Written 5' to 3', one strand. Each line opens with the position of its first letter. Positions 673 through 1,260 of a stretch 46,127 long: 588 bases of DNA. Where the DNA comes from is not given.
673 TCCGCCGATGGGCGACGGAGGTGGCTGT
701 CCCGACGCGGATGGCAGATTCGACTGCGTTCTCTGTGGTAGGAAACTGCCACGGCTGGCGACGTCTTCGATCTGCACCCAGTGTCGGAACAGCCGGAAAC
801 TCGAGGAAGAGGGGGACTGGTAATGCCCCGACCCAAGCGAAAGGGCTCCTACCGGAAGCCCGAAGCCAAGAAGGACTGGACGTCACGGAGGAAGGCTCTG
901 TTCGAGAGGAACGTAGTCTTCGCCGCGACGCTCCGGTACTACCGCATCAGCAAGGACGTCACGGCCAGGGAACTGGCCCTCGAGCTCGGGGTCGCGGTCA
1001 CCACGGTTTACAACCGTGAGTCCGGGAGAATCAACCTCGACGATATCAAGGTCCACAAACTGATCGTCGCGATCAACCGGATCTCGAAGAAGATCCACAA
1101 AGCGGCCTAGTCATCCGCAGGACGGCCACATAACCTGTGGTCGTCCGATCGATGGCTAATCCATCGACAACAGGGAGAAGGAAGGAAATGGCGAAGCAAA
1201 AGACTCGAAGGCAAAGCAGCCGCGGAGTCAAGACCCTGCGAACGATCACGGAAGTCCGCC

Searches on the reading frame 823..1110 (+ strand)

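Call 29: search_protein_families(library=pfam, proteins=[window:823-1110:+], max_evalue=0.01)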
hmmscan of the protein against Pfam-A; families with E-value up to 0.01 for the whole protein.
window:823-1110:+ (95 aa): 3 families
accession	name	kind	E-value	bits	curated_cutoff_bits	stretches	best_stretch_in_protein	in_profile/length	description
PF01381.28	HTH_3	-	1.5e-06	28.6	23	1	37-85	1-49/55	Helix-turn-helix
PF13560.12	HTH_31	-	0.00062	20.5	27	1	33-71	2-40/64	Helix-turn-helix domain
PF04967.18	HTH_10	-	0.0027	17.9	23.1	1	39-64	17-42/53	HTH DNA binding domain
